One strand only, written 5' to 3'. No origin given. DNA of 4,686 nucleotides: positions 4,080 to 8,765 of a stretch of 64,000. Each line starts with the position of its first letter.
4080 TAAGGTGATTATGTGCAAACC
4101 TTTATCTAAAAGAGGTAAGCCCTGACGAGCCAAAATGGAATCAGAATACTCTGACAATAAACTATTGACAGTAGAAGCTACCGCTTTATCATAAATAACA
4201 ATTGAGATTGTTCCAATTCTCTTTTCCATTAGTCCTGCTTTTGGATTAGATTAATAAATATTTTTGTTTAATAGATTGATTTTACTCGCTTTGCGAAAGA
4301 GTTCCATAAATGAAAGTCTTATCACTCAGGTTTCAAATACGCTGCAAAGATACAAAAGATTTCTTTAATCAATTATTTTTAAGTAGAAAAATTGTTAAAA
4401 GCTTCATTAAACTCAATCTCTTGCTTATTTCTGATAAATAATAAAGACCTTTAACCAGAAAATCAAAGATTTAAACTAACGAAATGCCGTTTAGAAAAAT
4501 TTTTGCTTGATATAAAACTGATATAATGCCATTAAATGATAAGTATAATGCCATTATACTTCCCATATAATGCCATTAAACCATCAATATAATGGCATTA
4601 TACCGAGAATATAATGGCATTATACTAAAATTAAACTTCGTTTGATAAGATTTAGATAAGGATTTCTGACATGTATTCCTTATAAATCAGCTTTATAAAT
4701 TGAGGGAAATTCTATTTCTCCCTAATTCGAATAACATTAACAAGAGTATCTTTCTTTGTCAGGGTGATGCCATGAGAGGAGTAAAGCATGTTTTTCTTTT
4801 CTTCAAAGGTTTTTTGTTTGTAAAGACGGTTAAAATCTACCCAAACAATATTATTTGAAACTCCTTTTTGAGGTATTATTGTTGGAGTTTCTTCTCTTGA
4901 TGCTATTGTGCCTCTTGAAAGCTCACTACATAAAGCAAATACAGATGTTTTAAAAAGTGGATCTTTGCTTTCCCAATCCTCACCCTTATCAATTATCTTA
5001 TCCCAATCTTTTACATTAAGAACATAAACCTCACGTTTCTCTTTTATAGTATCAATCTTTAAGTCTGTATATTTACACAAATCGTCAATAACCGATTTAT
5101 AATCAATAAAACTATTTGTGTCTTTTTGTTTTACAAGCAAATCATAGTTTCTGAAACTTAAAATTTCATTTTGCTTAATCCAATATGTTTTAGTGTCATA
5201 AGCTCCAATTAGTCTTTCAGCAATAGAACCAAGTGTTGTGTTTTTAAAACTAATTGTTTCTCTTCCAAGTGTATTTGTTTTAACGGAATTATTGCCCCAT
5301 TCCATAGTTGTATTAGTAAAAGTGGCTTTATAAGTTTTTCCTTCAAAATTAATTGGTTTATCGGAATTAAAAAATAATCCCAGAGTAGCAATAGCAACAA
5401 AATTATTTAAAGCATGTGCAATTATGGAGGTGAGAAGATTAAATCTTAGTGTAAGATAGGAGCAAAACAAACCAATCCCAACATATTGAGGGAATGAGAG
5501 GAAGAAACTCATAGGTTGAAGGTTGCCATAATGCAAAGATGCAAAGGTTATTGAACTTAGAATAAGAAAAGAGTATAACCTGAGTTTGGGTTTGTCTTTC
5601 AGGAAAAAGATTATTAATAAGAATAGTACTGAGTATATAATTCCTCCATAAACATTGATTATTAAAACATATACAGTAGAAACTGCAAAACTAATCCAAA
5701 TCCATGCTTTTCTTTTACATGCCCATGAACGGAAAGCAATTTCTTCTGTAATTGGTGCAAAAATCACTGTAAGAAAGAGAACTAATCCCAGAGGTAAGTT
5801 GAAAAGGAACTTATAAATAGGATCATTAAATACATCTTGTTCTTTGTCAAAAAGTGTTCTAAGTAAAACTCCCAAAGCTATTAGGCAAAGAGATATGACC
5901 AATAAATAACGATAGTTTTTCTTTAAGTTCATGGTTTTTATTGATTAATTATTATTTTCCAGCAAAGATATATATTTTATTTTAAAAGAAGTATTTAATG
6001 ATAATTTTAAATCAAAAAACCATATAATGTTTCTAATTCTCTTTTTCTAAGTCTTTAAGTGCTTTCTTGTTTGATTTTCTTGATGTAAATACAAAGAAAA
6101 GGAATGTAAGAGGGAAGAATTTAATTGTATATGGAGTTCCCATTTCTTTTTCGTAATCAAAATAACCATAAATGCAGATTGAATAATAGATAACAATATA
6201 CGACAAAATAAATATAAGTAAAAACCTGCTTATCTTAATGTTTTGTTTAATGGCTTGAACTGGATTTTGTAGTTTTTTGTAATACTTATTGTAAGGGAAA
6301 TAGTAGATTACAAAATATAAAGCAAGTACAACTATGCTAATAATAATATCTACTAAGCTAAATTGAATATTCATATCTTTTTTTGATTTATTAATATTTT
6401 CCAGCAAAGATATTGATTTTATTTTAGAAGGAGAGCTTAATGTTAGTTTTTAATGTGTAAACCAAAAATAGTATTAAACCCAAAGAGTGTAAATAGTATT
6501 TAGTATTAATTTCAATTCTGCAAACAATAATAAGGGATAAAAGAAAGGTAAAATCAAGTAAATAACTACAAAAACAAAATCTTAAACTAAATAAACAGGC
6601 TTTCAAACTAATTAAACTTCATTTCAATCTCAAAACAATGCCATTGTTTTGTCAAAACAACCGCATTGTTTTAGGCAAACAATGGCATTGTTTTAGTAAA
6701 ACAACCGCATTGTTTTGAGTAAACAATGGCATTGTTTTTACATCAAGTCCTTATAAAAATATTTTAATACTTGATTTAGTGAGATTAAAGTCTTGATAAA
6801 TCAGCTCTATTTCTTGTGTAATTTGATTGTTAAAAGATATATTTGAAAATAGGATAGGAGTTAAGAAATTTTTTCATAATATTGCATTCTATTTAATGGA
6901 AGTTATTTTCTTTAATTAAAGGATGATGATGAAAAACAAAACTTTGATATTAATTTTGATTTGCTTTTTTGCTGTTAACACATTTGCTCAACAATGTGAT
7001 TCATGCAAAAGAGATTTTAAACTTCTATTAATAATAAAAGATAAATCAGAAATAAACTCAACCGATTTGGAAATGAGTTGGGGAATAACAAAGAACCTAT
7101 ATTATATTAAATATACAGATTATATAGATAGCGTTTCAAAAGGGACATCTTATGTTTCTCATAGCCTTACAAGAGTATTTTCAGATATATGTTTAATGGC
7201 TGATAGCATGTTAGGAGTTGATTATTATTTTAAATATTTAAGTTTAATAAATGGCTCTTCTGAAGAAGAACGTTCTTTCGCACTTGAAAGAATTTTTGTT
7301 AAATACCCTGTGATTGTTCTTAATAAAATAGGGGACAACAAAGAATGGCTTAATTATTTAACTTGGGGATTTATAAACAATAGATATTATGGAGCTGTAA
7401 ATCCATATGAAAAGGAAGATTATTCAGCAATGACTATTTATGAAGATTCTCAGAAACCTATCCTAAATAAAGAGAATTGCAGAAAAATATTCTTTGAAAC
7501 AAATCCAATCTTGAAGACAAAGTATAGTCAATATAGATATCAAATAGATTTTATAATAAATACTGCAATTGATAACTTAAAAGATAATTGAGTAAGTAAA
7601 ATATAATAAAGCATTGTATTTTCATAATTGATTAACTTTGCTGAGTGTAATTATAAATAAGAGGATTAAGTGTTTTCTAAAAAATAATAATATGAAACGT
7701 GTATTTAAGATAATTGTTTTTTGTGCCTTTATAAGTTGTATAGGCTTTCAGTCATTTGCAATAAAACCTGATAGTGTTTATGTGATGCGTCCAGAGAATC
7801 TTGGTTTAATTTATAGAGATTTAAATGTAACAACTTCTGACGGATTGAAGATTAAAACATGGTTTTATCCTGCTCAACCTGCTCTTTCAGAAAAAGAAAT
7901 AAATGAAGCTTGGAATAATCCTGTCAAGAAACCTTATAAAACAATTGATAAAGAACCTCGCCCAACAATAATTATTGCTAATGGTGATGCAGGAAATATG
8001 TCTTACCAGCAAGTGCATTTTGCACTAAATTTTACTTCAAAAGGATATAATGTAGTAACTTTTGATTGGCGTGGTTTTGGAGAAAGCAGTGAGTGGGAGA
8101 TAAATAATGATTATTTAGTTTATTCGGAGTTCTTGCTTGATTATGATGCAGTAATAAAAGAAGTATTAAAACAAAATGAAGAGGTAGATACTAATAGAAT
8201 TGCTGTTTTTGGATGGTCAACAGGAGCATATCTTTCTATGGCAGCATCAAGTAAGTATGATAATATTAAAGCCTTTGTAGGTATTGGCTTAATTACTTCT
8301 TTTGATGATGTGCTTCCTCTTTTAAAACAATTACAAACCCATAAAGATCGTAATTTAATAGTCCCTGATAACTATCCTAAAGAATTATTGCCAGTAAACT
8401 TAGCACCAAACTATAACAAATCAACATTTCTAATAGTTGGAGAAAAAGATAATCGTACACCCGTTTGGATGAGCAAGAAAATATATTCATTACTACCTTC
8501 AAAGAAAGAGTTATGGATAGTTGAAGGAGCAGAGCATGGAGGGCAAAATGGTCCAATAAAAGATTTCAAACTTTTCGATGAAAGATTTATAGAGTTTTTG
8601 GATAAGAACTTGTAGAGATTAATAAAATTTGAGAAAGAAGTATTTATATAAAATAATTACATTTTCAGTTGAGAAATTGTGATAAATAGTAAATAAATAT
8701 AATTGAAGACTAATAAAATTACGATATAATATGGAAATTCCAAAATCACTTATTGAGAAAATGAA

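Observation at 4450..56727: Dispersed family of intergenic arrays of locus-specific short palindromes phased at about 22 bp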

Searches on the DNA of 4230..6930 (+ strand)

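Call 80: search_dna_similar(query=window:4400-6900:+, collection=plasmids, mode=distant, max_rows=8)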
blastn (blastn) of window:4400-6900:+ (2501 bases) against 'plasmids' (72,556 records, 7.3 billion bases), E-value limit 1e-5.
No match.

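Call 82: search_rna_families(source=window, start=4230, end=6930, threshold=evalue, max_evalue=1)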
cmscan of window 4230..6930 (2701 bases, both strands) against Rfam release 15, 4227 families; matches with E-value up to 1: 7.
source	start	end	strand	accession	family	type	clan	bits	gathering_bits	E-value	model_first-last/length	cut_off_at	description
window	4536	4630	-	RF04276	MIR4371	Gene; miRNA;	CL00144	36.9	110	5.5e-06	1-158/158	no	MIR4371 microRNA precursor family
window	6652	6740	-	RF03851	mir-1002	Gene; miRNA;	-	31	85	0.0064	1-89/89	no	mir-1002 microRNA precursor family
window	6652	6740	+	RF03851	mir-1002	Gene; miRNA;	-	26.2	85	0.12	1-89/89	no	mir-1002 microRNA precursor family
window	6638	6732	+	RF03843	MIR2600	Gene; miRNA;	-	24.8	98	0.066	1-85/85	no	MIR2600 microRNA precursor family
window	6636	6766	-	RF02634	EF3314_EF3315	Gene; sRNA;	-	23.4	100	0.015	1-141/141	no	Enterococcus sRNA EF3314_EF3315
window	6630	6715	+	RF02669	PsiU6-40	Gene; snRNA; snoRNA; scaRNA;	-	21.7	48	0.22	1-142/142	no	Drosophila small cajal body-specific RNA PsiU6-40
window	4548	4620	+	RF03374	mir-2001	Gene; miRNA;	-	20.5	74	0.4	1-72/72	no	mir-2001 microRNA precursor family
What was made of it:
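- On Known RNA family (Rfam 15): Only sub-threshold miRNA-precursor-like hits fall on A and B (call 82).
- Rfam gives only weak hits to miRNA-precursor-like hairpins (call 82).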

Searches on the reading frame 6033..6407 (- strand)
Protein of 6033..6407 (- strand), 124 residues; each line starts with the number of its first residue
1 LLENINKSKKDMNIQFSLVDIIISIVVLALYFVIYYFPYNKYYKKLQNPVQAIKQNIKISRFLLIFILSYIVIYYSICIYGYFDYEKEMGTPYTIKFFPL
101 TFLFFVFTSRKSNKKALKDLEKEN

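Call 13: search_protein_families(library=pfam, proteins=[window:6033-6407:-])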
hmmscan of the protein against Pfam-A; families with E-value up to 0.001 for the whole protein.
window:6033-6407:- (124 aa): 0 families

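Call 38: search_protein_families(library=pfam, max_evalue=0.5, proteins=[window:6033-6407:-])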
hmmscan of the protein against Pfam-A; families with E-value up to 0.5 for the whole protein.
window:6033-6407:- (124 aa): 10 families
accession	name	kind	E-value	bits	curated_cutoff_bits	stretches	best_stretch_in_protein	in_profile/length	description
PF12725.13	DUF3810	-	0.013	15.3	28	1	14-85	20-86/311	Protein of unknown function (DUF3810)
PF10947.13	DUF2628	-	0.024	15.5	23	0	21-46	19-44/93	Protein of unknown function (DUF2628)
PF14221.11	DUF4330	-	0.041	14.5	27.6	1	15-51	13-51/167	Domain of unknown function (DUF4330)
PF07690.21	MFS_1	-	0.044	13.1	33.4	1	22-107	155-253/347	Major Facilitator Superfamily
PF04123.18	DUF373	-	0.085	12.7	28.3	1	15-106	218-309/335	Domain of unknown function (DUF373)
PF08733.15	PalH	-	0.092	12.2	34.1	1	19-119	188-283/332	PalH/RIM21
PF23471.1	Cap15_TM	-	0.17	13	28.2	1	12-42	25-56/59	Cap15, TM helices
PF01554.23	MatE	-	0.17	12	24.9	1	13-100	67-152/161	MatE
PF04647.20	AgrB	-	0.2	11.4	23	1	16-79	102-171/185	Accessory gene regulator B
PF01061.29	ABC2_membrane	-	0.32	10.9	26.9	0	17-113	100-186/211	ABC-2 type transporter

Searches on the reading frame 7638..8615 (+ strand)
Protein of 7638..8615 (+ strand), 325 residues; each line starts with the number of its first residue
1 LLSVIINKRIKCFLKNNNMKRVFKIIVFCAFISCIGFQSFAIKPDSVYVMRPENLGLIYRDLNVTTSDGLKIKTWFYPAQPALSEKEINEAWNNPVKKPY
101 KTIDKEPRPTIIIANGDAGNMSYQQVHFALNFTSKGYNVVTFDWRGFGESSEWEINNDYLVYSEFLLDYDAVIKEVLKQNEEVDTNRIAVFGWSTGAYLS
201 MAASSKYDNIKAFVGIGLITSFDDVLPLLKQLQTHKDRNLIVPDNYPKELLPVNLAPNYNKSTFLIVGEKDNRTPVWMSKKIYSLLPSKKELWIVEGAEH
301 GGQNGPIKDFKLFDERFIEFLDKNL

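Call 14: search_protein_families(library=pfam, proteins=[window:7638-8615:+])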
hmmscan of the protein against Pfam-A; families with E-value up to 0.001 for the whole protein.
window:7638-8615:+ (325 aa): 8 families
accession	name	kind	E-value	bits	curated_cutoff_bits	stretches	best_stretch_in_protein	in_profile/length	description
PF00326.27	Peptidase_S9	-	1.5e-14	54.4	22.6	1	132-323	10-208/213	Prolyl oligopeptidase family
PF12146.15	Hydrolase_4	-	3.4e-14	53.2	27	1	106-217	2-108/239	Serine aminopeptidase, S33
PF00561.26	Abhydrolase_1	-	2.7e-13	50.6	25.8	1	109-224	1-112/245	alpha/beta hydrolase fold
PF05448.18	AXE1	-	2.2e-09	37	21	1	157-216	148-206/321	Acetyl xylan esterase (AXE1)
PF12697.13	Abhydrolase_6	-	5e-07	31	26.3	1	130-215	21-88/217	Alpha/beta hydrolase family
PF20434.5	BD-FAE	-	7.6e-05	22.7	26.8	0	105-206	10-109/215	BD-FAE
PF02129.25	Peptidase_S15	-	0.00011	22.4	23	1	122-216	37-126/262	X-Pro dipeptidyl-peptidase (S15 family)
PF06500.17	FrsA-like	-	0.00015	21.1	22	1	105-219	191-299/414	Esterase FrsA-like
